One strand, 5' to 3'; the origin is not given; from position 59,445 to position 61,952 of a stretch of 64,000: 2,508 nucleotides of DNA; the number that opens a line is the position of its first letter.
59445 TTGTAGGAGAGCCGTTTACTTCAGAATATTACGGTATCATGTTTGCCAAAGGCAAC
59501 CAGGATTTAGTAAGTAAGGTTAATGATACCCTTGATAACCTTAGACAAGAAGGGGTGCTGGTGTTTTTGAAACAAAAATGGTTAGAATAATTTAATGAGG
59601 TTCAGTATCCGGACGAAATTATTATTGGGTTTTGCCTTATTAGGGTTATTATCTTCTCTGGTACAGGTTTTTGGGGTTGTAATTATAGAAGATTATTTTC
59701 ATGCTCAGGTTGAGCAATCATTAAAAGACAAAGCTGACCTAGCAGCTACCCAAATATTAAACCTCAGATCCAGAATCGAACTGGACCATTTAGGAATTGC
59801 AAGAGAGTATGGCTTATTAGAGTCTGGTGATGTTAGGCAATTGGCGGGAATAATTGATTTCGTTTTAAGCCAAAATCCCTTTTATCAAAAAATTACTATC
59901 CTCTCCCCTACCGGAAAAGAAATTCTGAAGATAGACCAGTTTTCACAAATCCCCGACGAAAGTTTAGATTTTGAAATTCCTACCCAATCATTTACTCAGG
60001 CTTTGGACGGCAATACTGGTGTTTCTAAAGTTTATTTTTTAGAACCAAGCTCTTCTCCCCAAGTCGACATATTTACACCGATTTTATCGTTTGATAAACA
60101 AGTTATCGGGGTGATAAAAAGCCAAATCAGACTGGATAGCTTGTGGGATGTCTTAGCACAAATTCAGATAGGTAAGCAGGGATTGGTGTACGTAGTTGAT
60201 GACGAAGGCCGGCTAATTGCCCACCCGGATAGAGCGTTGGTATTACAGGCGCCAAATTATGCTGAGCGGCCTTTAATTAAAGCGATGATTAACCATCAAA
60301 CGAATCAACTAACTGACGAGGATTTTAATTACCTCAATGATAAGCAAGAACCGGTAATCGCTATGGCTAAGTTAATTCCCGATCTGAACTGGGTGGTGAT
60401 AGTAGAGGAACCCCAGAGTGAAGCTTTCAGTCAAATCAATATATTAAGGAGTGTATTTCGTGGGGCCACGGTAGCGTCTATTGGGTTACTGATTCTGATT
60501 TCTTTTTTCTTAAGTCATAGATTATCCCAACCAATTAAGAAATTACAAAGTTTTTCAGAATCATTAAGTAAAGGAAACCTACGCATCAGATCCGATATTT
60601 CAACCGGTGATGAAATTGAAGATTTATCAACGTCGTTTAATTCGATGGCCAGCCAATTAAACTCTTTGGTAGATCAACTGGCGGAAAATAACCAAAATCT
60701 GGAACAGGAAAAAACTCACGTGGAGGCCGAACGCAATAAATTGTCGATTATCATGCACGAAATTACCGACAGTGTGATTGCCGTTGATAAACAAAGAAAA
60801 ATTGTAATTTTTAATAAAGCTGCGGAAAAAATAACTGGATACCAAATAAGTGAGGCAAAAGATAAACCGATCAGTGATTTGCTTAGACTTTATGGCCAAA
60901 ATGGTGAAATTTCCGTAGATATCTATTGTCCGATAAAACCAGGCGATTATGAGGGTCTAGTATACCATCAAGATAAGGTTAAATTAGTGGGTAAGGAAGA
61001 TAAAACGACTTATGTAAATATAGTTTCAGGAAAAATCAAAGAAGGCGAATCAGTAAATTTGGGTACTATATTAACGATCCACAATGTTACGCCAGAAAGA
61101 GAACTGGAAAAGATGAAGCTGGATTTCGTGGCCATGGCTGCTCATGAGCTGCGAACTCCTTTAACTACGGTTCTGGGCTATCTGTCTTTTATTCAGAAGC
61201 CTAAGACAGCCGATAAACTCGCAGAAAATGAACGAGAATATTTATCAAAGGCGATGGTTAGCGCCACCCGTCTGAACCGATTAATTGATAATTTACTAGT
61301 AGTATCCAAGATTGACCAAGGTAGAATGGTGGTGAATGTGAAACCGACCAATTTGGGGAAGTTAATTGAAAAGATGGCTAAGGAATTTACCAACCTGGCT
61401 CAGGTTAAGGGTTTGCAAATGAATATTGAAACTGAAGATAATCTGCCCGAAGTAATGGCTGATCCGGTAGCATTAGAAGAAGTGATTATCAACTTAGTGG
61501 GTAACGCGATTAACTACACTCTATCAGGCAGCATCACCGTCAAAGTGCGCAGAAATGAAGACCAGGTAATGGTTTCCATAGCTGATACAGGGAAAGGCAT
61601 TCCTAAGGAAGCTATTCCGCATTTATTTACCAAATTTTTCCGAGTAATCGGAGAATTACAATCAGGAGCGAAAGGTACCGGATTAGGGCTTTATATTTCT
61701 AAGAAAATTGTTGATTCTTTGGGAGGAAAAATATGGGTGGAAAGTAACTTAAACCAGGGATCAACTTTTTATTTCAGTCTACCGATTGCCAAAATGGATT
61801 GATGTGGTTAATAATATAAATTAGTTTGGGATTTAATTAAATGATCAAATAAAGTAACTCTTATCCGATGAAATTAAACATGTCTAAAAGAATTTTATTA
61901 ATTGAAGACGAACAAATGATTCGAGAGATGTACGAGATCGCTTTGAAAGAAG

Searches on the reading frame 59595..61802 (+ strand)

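Call 76: search_protein_families(library=pfam, proteins=[window:59595-61802:+], max_evalue=0.00001)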
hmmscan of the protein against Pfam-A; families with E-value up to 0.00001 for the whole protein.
window:59595-61802:+ (735 aa): 9 families
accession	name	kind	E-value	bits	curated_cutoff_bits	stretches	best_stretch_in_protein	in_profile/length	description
PF02518.31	HATPase_c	-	4.3e-31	108.1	26.4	1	623-732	2-110/111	Histidine kinase-, DNA gyrase B-, and HSP90-like ATPase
PF00512.31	HisKA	-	5.2e-21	74.9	26.9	1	508-576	2-66/66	His Kinase A (phospho-acceptor) domain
PF02743.24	dCache_1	-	1.6e-18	67.5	45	1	71-271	57-240/240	Cache domain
PF17201.10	Cache_3-Cache_2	-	1.1e-12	48.3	27.7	1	160-284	164-296/299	Cache 3/Cache 2 fusion domain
PF00672.30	HAMP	-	8.7e-11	42.4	25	1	305-356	1-52/53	HAMP domain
PF13581.12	HATPase_c_2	-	5.7e-08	33.3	27.4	1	625-709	34-112/127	Histidine kinase-like ATPase domain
PF00989.32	PAS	-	1.2e-07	32.2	22.6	1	386-430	6-50/113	PAS fold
PF13426.13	PAS_9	-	3.4e-06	27.7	27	0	393-499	3-102/103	PAS domain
PF08269.17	dCache_2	-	4.2e-06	26.5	26.5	0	181-268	192-288/298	Cache domain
